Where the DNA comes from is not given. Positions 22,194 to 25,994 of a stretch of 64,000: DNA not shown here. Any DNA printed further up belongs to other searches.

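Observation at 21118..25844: dnaE2 is translationally coupled to a catalytically intact DinB; no ImuB or ImuA' partner is visible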

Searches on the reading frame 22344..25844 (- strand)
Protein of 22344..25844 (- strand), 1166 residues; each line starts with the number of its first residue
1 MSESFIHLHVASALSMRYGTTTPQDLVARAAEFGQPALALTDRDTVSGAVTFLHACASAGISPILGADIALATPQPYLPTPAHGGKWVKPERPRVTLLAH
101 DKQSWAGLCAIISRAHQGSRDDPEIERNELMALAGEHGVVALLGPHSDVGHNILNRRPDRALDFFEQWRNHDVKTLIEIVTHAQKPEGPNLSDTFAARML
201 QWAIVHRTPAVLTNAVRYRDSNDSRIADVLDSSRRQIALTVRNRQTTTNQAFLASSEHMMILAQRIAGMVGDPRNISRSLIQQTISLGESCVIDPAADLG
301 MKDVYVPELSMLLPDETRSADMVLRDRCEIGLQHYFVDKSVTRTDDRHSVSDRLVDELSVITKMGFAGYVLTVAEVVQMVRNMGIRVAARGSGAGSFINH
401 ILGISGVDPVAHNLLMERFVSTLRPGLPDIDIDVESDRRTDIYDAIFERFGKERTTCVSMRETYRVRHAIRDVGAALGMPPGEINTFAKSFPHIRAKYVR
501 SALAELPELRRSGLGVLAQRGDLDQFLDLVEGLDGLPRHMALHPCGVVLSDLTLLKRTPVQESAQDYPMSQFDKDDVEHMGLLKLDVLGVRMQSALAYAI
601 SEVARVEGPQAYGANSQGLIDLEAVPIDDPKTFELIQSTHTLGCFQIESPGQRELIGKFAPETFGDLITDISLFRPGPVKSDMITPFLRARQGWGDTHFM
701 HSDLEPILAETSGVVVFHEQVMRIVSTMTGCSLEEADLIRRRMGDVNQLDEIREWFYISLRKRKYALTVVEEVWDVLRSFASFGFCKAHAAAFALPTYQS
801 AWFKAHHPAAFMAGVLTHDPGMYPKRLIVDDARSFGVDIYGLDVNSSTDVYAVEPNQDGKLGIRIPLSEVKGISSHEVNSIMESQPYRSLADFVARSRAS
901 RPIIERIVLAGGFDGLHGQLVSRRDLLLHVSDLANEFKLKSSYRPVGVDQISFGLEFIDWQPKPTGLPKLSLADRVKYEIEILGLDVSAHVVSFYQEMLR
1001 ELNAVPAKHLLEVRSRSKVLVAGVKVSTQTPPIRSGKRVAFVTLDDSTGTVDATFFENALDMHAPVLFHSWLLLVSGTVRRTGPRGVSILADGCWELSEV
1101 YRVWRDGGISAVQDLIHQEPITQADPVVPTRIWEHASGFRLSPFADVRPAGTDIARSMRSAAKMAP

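Call 7: search_protein_families(library=pfam, proteins=[window:22344-25844:-], max_evalue=0.01)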
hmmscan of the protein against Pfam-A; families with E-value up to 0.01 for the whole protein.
window:22344-25844:- (1166 aa): 5 families
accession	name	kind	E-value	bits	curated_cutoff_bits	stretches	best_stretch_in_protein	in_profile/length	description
PF07733.18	DNA_pol3_alpha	-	4.3e-68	230.2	23.9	1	324-589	3-260/260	Bacterial DNA polymerase III alpha NTPase domain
PF17657.6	DNA_pol3_finger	-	3.4e-45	153.8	22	1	617-759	17-161/166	Bacterial DNA polymerase III alpha subunit finger domain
PF02811.25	PHP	-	1.3e-20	74.8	26.4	1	7-181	1-163/164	PHP domain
PF14579.12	HHH_6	-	3.6e-12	46.7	25.6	1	836-918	1-85/90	Helix-hairpin-helix motif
PF01336.31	tRNA_anti-codon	-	5.8e-10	39.4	27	1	1019-1094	1-72/75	OB-fold nucleic acid binding domain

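Call 8: search_protein_families(library=ncbifam, proteins=[window:22344-25844:-], max_evalue=0.01)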
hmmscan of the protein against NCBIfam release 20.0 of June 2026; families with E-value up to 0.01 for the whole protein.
window:22344-25844:- (1166 aa): 15 families
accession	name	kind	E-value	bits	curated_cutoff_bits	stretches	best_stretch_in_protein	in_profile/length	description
NF004226.0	PRK05673.1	equivalog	1.5e-197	658.9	1002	1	2-1099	3-1064/1146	DNA polymerase III subunit alpha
NF004225.0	PRK05672.1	subfamily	6.9e-185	617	939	1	3-1095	4-1030/1047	error-prone DNA polymerase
TIGR00594.1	polc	superfamily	2.2e-179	598.7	434.35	1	5-1056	1-1022/1022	DNA polymerase III subunit alpha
NF005298.0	PRK06826.1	equivalog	1.2e-161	539.8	1260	1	2-1098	2-1073/1151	DNA polymerase III subunit alpha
NF005377.0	PRK06920.1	equivalog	2.3e-134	449.6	1806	1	4-1081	2-1008/1108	DNA polymerase III subunit alpha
NF005617.0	PRK07374.1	equivalog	1.3e-119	400.8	1653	1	4-1103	2-1086/1170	DNA polymerase III subunit alpha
NF005516.0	PRK07135.1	equivalog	1.6e-113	380.8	1084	2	310-1058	214-939/974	DNA polymerase III DnaE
NF005582.0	PRK07279.1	equivalog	8.9e-110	368.3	1279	2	315-1081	233-949/1033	DNA polymerase III subunit alpha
NF004550.0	PRK05898.1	equivalog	6.9e-89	299.2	1182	1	319-917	226-810/971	DNA polymerase III subunit alpha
NF007079.0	PRK09532.1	equivalog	8.8e-76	255.8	1525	1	4-785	2-776/876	DNA polymerase III subunit alpha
NF005616.0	PRK07373.1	equivalog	2.2e-22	79.2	646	1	780-1084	33-348/449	DNA polymerase III subunit alpha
NF001688.0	PRK00448.1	equivalog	1.7e-21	75.6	873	2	94-411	616-914/1445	PolC-type DNA polymerase III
TIGR01405.1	polC_Gram_pos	equivalog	7.1e-17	60.4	1043.45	3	349-411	617-679/1211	DNA polymerase III subunit alpha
NF041577.1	nside_bi_sphtase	equivalog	3.5e-06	26.4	400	1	6-71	4-67/276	3',5'-nucleoside bisphosphate phosphatase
NF047791.1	RNaseRnm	equivalog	0.0018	17.6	375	1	18-54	13-49/275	RNase RNM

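Call 21: find_homologous_proteins(query=window:22344-25844:-, max_evalue=1e-20)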
Query window:22344-25844:- (1166 aa): 7461 proteins with E <= 1e-20 among 8000 candidates; the best 120 are listed.
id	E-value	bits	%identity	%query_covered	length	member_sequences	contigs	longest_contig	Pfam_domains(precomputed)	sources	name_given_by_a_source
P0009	0.0e+0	2606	98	100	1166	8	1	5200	PF02811.27,PF14579.13,PF01336.32,PF17657.7,PF07733.19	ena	-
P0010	0.0e+0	2403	90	100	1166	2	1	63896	PF02811.27,PF14579.13,PF01336.32,PF17657.7,PF07733.19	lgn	-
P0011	0.0e+0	2115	79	100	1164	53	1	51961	PF02811.27,PF14579.13,PF01336.32,PF17657.7,PF07733.19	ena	-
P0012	0.0e+0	2089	78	100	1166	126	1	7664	PF02811.27,PF14579.13,PF01336.32,PF17657.7,PF07733.19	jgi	jgi:error-prone DNA polymerase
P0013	0.0e+0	2057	76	100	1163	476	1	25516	PF02811.27,PF14579.13,PF01336.32,PF17657.7,PF07733.19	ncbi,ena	-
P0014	0.0e+0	1858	71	100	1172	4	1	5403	PF02811.27,PF14579.13,PF01336.32,PF17657.7,PF07733.19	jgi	-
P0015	0.0e+0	1856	71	98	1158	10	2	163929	PF02811.27,PF14579.13,PF01336.32,PF17657.7,PF07733.19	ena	-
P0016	0.0e+0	1838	70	98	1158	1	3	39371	PF02811.27,PF14579.13,PF01336.32,PF17657.7,PF07733.19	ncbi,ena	-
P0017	0.0e+0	1820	70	99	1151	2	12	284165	PF02811.27,PF14579.13,PF01336.32,PF17657.7,PF07733.19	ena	-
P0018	0.0e+0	1806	71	97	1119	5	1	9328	PF02811.27,PF14579.13,PF01336.32,PF17657.7,PF07733.19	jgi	-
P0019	0.0e+0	1802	69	99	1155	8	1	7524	PF02811.27,PF14579.13,PF01336.32,PF17657.7,PF07733.19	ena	-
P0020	0.0e+0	1771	68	100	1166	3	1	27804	PF02811.27,PF14579.13,PF01336.32,PF17657.7,PF07733.19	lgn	-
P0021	0.0e+0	1771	67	99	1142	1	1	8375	PF02811.27,PF14579.13,PF01336.32,PF17657.7,PF07733.19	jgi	jgi:error-prone DNA polymerase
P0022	0.0e+0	1770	67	99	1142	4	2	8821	PF02811.27,PF14579.13,PF01336.32,PF17657.7,PF07733.19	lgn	-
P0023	0.0e+0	1769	69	97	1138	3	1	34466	PF02811.27,PF14579.13,PF01336.32,PF17657.7,PF07733.19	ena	-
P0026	0.0e+0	1733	67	100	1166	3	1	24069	PF02811.27,PF14579.13,PF01336.32,PF17657.7,PF07733.19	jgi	-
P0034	0.0e+0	1591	62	100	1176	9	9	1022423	PF02811.27,PF14579.13,PF01336.32,PF17657.7,PF07733.19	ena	-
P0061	0.0e+0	1334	56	99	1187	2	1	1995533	PF02811.27,PF14579.13,PF01336.32,PF17657.7,PF07733.19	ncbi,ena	-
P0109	0.0e+0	1310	54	99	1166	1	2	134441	PF02811.27,PF14579.13,PF01336.32,PF17657.7,PF07733.19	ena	-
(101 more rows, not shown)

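Call 24: search_dna_similar(query=window:22344-25844:-, collection=plasmids, mode=protein, max_rows=25, max_evalue=1e-30)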
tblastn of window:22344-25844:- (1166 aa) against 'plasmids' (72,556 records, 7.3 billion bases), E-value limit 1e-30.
Records with a match: 2204; places in all: 2308; records where one place covers at least 80% of the query: 407.
Best place of each record, by identity: <60% 2204.
By first word of the organism name: Klebsiella 342; Escherichia 225; Burkholderia 151; Acinetobacter 148; Streptomyces 144; Rhizobium 144; Ralstonia 136; Agrobacterium 128; Enterobacter 93; Yersinia 63; and 161 more.
By predicted mobility (MOB-suite, as given by PLSDB): non-mobilizable 1419; conjugative 446; mobilizable 339.
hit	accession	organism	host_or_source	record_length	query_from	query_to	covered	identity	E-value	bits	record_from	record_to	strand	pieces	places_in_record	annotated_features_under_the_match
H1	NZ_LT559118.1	Nonomuraea gerenzanensis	-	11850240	1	1152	99%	45.8%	0e+0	969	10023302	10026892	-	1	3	none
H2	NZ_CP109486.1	Streptomyces sp. NBC_01445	-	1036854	2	1152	99%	45.4%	0e+0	865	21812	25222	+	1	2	record has no annotation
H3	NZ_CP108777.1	Embleya sp. NBC_00896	-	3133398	4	1151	98%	45.5%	0e+0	895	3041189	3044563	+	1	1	none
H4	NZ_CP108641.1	Streptomyces anulatus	-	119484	4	1152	99%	45.1%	0e+0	878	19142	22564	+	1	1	dnaE: DNA polymerase III subunit alpha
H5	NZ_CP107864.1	Streptomyces europaeiscabiei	-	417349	2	1155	99%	44.8%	0e+0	875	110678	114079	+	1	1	dnaE: DNA polymerase III subunit alpha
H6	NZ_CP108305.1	Streptomyces sp. NBC_00016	-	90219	4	1152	99%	45.0%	0e+0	885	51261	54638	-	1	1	dnaE: DNA polymerase III subunit alpha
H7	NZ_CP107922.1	Streptomyces sp. NBC_00440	-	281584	6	1152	98%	45.1%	0e+0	882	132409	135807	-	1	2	DNA polymerase III subunit alpha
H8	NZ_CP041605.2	Streptomyces sp. S1D4-14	Isolated strain,Microscale soil grain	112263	2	1152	99%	44.9%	0e+0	890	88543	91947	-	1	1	dnaE: DNA polymerase III subunit alpha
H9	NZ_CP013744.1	Streptomyces sp. CdTB01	soil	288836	4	1152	99%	45.0%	0e+0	867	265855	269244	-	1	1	dnaE: DNA polymerase III subunit alpha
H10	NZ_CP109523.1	Streptomyces anulatus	-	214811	4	1152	99%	44.9%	0e+0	872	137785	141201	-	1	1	dnaE: DNA polymerase III subunit alpha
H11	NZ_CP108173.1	Streptomyces sp. NBC_00147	-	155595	2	1152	99%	44.8%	0e+0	881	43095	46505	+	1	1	dnaE: DNA polymerase III subunit alpha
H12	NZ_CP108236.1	Streptomyces sp. NBC_00080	-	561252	4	1152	99%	44.9%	0e+0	883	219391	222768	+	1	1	dnaE: DNA polymerase III subunit alpha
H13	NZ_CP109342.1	Streptomyces anulatus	-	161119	4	1151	98%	44.9%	0e+0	872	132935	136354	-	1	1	dnaE: DNA polymerase III subunit alpha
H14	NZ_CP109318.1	Streptomyces anulatus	-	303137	4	1152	99%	44.8%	0e+0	870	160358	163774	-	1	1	dnaE: DNA polymerase III subunit alpha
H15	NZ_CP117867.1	Streptomyces sp. T12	ISP2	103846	2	1152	99%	44.7%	0e+0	860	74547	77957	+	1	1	dnaE: DNA polymerase III subunit alpha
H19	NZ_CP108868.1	Streptomyces sp. NBC_00829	-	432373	3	1151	99%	44.8%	0e+0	911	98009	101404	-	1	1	DNA polymerase III subunit alpha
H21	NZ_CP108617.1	Streptomyces avidinii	-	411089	6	1166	100%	44.3%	0e+0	875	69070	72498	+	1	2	dnaE: DNA polymerase III subunit alpha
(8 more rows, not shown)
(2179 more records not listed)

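Call 25: search_solved_structures(query=window:22344-25844:-, max_evalue=1e-10)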
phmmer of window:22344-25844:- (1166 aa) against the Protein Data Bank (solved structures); distinct sequences matched with E-value up to 1e-10: 12.
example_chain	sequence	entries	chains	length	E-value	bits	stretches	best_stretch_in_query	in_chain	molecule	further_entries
5fku_A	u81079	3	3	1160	2.5e-125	422.8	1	4-1082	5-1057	DNA POLYMERASE III SUBUNIT ALPHA | DNA POLYMERASE III ALPHA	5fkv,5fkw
4jom_A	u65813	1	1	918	4.6e-116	392.1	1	4-917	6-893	DNA polymerase III subunit alpha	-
5m1s_A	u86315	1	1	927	3.1e-115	389.4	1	4-917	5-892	DNA polymerase III subunit alpha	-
2hqa_A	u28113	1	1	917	3.1e-115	389.4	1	4-917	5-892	DNA polymerase III alpha subunit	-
2hnh_A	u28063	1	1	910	3.3e-115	389.3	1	4-917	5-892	DNA polymerase III alpha subunit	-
2hpi_A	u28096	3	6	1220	1.1e-110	374.4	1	349-1103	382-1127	DNA polymerase III alpha subunit | DNA polymerase III subunit alpha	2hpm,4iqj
3e0d_A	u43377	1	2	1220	2.9e-110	372.9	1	349-1103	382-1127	DNA polymerase III subunit alpha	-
7pu7_A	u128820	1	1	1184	1.6e-90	307.5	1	351-1080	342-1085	DNA polymerase III subunit alpha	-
5lew_A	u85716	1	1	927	1.6e-85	290.9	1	351-925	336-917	DNA polymerase III subunit alpha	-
4gx8_A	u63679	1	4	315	9.2e-14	53.3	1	4-260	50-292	DNA polymerase III subunit epsilon,DNA polymerase III subunit alpha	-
4gx9_A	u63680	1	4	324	1e-13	53.2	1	4-260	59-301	DNA polymerase III subunit epsilon,DNA polymerase III subunit alpha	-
3f2b_A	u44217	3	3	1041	4.3e-11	44.5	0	3-163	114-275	DNA-directed DNA polymerase III alpha chain | GEOBACILLUS KAUSTOPHILUS DNA POLC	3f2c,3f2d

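Call 28: get_annotated_region(hit=H4, flank=4000)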
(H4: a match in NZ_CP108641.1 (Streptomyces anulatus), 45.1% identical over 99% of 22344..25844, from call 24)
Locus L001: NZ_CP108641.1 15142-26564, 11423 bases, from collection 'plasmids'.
description: Streptomyces anulatus strain NBC_01134 plasmid unnamed1, complete sequence
organism: Streptomyces anulatus (NCBI taxid 1892)
taxonomy: Bacteria; Actinomycetota; Actinomycetes; Kitasatosporales; Streptomycetaceae; Streptomyces; Streptomyces anulatus
host: -; source: -; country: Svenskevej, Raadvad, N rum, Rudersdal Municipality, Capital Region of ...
typing (MOB-suite, as given by PLSDB): non-mobilizable
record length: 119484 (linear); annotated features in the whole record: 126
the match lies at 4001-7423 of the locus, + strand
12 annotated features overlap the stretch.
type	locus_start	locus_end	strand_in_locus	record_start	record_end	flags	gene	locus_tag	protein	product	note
CDS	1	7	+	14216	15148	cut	-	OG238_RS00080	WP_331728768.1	ATP-dependent DNA ligase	-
CDS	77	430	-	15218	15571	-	-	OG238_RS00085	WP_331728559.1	hypothetical protein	-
CDS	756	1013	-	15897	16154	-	-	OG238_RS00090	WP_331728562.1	hypothetical protein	-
CDS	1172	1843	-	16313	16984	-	-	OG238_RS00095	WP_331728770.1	HNH endonuclease family protein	-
CDS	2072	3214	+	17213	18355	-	-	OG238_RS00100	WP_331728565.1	PP2C family protein-serine/threonine phosphatase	-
CDS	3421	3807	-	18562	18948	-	-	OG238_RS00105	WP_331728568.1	barstar family protein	-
CDS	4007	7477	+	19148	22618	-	dnaE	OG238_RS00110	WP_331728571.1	DNA polymerase III subunit alpha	GO:0006260 - DNA replication [Evidence IEA]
CDS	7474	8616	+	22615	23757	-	-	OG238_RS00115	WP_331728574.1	hypothetical protein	-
CDS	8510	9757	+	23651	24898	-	-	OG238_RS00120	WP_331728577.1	hypothetical protein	-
CDS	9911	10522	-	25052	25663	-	-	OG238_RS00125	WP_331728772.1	restriction endonuclease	-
CDS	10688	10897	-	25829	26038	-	-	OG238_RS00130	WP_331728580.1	hypothetical protein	-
CDS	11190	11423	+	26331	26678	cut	-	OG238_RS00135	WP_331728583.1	hypothetical protein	-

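Call 29: get_annotated_region(hit=H19, flank=4000)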
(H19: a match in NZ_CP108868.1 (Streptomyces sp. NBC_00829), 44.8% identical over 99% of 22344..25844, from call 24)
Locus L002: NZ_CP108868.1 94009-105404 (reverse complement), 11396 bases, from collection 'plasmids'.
description: Streptomyces sp. NBC_00829 plasmid unnamed1, complete sequence
organism: Streptomyces sp. NBC_00829 (NCBI taxid 2903679)
taxonomy: Bacteria; Actinomycetota; Actinomycetes; Kitasatosporales; Streptomycetaceae; Streptomyces; Streptomyces sp. NBC 00829
host: -; source: -; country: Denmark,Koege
typing (MOB-suite, as given by PLSDB): mobilizable; relaxase MOBP
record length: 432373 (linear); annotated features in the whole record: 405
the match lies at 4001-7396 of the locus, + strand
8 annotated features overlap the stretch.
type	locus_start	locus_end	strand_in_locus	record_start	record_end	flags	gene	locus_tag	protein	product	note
CDS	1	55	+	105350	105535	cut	-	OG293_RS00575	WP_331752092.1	hypothetical protein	-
CDS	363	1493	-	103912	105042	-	-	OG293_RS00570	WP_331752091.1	NAD(P)/FAD-dependent oxidoreductase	-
CDS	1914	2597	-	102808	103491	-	-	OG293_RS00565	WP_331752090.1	hypothetical protein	-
CDS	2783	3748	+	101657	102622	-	-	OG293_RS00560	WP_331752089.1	Ku protein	GO:0006303 - double-strand break repair via nonhomologous end joining [Evidence IEA]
CDS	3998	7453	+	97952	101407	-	-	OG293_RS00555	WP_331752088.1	DNA polymerase III subunit alpha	GO:0006260 - DNA replication [Evidence IEA]; GO:0006261 - DNA-templated DNA replication [Evidence IEA]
CDS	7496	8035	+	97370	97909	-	-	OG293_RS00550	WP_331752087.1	hypothetical protein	-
CDS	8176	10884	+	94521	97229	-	-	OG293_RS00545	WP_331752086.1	DNRLRE domain-containing protein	-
CDS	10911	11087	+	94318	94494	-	-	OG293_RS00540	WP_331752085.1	hypothetical protein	-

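Call 35: find_encoding_contigs(protein=window:22344-25844:-, flank=3000, max_places=4)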
Protein window:22344-25844:- (1166 aa): 10 contigs read that carry it; 4 places shown.
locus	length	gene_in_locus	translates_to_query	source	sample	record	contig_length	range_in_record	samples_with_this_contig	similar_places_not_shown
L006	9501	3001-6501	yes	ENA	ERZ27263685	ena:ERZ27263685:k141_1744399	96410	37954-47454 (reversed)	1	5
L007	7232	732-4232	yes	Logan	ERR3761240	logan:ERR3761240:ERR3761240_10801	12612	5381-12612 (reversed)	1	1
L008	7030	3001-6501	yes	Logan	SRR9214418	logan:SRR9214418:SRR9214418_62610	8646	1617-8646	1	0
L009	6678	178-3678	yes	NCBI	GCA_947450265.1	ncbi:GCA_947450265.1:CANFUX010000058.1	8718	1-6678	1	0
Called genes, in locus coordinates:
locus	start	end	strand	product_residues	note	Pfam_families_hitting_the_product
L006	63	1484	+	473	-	PF00890:FAD_binding_2 (weak), PF01266:DAO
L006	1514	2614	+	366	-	PF00850:Hist_deacetyl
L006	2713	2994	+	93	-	PF20114:DUF6504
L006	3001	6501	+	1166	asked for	PF02811:PHP, PF07733:DNA_pol3_alpha, PF17657:DNA_pol3_finger, PF14579:HHH_6, PF01336:tRNA_anti-codon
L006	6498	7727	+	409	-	PF00817:IMS, PF11798:IMS_HHH, PF21999:IMS_HHH_1 (faint), PF11799:IMS_C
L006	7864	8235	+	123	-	PF11239:DUF3040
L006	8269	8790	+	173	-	PF19315:MC_hydratase, PF01575:MaoC_dehydratas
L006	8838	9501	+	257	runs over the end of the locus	-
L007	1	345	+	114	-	?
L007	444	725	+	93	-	PF20114:DUF6504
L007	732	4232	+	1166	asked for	PF02811:PHP, PF07733:DNA_pol3_alpha, PF17657:DNA_pol3_finger, PF14579:HHH_6, PF01336:tRNA_anti-codon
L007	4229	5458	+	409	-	PF00817:IMS, PF11798:IMS_HHH, PF21999:IMS_HHH_1 (faint), PF11799:IMS_C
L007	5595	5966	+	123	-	PF11239:DUF3040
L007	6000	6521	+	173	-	PF19315:MC_hydratase, PF01575:MaoC_dehydratas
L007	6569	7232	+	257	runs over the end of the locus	-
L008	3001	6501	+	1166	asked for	PF02811:PHP, PF07733:DNA_pol3_alpha, PF17657:DNA_pol3_finger, PF14579:HHH_6, PF01336:tRNA_anti-codon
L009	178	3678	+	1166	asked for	PF02811:PHP, PF07733:DNA_pol3_alpha, PF17657:DNA_pol3_finger, PF14579:HHH_6, PF01336:tRNA_anti-codon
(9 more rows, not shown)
